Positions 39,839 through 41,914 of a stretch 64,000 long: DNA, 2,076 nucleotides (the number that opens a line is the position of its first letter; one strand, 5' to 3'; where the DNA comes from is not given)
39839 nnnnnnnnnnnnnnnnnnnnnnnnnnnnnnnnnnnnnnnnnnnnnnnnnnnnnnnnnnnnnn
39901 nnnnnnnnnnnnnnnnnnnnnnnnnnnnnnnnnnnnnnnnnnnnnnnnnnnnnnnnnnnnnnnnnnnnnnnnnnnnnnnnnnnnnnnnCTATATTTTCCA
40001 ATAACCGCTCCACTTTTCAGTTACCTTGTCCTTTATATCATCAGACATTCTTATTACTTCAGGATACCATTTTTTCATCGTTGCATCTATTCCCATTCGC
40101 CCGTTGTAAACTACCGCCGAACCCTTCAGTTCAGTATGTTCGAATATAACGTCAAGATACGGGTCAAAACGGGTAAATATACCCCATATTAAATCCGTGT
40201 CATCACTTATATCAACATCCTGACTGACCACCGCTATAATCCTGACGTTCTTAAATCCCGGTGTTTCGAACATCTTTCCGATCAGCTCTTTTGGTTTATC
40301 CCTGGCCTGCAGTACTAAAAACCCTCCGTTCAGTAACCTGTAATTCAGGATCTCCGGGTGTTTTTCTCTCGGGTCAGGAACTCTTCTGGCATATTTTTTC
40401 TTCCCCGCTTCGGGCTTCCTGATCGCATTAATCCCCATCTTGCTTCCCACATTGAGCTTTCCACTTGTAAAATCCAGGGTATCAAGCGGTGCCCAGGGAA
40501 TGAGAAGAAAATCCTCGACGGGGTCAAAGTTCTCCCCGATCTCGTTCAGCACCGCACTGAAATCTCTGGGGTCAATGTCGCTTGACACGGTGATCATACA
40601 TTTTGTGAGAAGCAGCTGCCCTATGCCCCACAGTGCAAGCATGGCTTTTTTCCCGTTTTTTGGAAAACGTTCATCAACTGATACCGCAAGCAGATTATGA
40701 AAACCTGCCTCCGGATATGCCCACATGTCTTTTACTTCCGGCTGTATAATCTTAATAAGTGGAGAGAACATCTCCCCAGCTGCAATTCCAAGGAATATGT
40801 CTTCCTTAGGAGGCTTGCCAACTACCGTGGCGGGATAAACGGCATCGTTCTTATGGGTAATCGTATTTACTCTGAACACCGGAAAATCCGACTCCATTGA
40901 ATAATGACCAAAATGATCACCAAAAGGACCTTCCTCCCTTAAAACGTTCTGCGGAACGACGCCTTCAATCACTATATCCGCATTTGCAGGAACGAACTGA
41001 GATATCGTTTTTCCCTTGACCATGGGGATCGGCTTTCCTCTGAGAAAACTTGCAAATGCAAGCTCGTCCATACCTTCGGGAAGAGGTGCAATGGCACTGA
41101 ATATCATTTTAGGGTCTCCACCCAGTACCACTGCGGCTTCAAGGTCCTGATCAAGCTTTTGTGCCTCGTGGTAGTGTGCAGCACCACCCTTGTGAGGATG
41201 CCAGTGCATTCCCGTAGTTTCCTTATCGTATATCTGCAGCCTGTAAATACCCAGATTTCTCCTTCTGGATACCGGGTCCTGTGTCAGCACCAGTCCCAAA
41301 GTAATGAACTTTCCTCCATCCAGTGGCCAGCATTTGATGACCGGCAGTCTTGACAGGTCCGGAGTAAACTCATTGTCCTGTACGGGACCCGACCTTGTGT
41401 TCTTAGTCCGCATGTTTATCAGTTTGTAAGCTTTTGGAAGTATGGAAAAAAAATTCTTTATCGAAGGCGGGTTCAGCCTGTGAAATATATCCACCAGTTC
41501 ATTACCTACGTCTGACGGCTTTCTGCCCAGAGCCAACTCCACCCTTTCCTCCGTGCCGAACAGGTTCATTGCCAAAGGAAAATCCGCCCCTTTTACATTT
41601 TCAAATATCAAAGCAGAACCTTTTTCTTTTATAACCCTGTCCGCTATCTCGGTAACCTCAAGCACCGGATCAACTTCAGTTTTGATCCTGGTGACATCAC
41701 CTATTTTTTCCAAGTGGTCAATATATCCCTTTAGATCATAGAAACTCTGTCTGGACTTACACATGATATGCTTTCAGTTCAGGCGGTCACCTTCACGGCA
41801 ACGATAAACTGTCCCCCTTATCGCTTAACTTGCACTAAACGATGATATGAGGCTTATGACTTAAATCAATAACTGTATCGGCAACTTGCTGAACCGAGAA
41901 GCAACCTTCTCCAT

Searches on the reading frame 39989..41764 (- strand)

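Call 21: search_protein_families(library=ncbifam, proteins=[window:39989-41764:-], max_evalue=1e-10)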
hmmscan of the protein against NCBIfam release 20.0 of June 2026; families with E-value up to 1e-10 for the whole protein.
window:39989-41764:- (591 aa): 7 families
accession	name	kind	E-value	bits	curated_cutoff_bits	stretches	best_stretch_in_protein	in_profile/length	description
TIGR03701.1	mena_SCO4490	equivalog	2.1e-160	534.2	495.9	1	14-442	2-433/433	menaquinone biosynthesis decarboxylase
TIGR00148.1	TIGR00148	subfamily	2.3e-136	455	244.85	1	11-449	1-437/438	UbiD family decarboxylase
NF008175.0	PRK10922.1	equivalog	2.6e-111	372.5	788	1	8-460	6-469/497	4-hydroxy-3-polyprenylbenzoate decarboxylase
NF041204.1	VdcC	exception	2e-64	217.7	650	1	10-465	3-454/467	non-oxidative hydroxyarylic acid decarboxylases subunit C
TIGR02724.1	phenyl_P_beta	equivalog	2.4e-41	141.6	468.95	1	10-428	2-420/472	phenylphosphate carboxylase subunit beta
NF041219.1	BagN_FevL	exception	1e-40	139.7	1000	1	6-321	15-331/502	bagremycin/ferroverdin biosynthesis UbiD family decarboxylase BagN/FevL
TIGR02723.1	phenyl_P_alpha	equivalog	1.1e-25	90.2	564.6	1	13-363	12-354/485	phenylphosphate carboxylase subunit alpha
